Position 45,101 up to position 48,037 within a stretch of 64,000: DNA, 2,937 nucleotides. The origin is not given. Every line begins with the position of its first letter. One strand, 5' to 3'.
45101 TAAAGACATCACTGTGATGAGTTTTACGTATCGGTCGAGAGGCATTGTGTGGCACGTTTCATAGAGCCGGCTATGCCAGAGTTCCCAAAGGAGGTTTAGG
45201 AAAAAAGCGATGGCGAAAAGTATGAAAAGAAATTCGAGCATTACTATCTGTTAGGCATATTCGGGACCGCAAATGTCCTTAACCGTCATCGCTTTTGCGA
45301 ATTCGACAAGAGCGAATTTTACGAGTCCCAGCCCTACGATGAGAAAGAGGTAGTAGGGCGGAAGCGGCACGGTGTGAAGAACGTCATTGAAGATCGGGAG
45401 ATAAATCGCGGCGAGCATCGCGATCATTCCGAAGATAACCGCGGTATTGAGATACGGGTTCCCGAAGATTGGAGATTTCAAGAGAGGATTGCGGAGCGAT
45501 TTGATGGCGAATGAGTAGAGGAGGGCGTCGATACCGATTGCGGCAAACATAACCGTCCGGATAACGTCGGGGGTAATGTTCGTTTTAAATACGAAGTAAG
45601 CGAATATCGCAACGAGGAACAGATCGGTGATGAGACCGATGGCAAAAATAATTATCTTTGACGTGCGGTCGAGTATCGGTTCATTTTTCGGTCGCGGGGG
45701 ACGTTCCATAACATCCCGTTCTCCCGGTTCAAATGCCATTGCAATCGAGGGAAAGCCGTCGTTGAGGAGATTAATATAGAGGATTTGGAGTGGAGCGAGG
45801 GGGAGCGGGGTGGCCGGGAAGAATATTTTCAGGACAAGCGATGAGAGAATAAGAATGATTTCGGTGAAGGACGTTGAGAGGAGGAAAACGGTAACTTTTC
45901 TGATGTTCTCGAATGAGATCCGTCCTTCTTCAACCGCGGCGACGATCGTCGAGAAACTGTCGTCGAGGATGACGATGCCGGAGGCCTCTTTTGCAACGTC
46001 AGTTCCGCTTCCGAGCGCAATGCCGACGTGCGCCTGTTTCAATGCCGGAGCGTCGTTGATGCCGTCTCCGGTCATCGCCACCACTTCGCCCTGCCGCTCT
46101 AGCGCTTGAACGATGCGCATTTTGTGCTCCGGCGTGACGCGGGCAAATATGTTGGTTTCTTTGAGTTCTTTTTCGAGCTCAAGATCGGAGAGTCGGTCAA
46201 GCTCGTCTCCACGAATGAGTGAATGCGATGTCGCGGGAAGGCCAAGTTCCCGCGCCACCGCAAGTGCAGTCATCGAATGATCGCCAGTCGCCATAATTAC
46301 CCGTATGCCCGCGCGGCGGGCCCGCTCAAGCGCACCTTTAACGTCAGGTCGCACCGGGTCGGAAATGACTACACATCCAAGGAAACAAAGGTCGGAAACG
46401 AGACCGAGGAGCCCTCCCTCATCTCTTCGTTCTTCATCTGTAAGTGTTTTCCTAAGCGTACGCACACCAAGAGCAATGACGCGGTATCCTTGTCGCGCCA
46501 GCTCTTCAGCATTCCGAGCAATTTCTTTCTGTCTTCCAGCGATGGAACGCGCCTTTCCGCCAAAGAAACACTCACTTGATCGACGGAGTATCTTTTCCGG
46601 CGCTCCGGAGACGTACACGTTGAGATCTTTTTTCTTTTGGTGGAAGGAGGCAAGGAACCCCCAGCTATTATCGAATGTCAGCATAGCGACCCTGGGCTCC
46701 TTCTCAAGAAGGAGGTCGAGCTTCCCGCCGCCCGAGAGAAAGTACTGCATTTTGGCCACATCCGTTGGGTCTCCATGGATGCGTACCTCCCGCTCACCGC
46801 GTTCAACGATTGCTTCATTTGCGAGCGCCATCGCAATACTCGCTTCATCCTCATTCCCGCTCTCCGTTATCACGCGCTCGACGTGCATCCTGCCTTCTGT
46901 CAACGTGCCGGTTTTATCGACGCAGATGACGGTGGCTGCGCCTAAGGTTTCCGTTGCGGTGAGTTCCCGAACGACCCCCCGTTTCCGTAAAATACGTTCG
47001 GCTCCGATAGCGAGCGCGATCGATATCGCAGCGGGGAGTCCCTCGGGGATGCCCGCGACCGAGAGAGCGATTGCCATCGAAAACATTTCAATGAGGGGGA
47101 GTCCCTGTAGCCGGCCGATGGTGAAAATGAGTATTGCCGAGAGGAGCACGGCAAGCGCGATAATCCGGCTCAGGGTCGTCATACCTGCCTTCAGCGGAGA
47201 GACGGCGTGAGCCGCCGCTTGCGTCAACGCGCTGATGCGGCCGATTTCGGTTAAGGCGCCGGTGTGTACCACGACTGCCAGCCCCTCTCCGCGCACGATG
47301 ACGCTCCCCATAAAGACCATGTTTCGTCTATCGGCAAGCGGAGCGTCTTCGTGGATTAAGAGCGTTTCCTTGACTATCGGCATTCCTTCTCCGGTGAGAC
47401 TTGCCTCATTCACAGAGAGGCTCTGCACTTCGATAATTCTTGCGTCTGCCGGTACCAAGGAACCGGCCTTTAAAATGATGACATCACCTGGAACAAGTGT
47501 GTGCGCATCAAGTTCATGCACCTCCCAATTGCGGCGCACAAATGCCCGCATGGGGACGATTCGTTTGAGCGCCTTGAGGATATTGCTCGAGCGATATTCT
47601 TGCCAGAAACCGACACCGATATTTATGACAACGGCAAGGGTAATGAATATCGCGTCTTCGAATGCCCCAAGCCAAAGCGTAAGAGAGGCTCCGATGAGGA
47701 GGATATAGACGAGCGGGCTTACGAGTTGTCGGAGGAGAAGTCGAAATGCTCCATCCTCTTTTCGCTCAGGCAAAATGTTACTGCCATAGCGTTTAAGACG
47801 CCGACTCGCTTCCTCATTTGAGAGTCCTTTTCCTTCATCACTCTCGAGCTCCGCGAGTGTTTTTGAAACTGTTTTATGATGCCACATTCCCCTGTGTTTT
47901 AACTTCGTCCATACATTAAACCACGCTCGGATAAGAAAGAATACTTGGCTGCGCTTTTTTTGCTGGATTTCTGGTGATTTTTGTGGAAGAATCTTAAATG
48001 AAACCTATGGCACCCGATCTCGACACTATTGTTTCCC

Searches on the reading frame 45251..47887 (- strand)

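Call 49: search_protein_families(library=pfam, proteins=[window:45251-47887:-], max_evalue=0.0001)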
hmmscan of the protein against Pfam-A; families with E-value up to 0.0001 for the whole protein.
window:45251-47887:- (878 aa): 6 families
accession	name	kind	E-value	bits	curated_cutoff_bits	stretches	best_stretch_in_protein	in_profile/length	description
PF00122.25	E1-E2_ATPase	-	9.5e-47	159.3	28.1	1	112-302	4-181/181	E1-E2 ATPase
PF00689.26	Cation_ATPase_C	-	1.9e-41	142.2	27.3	1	694-866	1-174/175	Cation transporting ATPase, C-terminus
PF00702.32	Hydrolase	-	9.3e-24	85.3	26.4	1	320-620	3-191/191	haloacid dehalogenase-like hydrolase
PF00690.31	Cation_ATPase_N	-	4.7e-20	71.5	20.4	1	2-67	1-66/69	Cation transporter/ATPase, N-terminus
PF13246.12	Cation_ATPase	-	4.7e-07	30.2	21.7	1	354-439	1-90/91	Cation transport ATPase (P-type)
PF08282.18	Hydrolase_3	-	1.9e-06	28.2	20.9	0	593-642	196-245/255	haloacid dehalogenase-like hydrolase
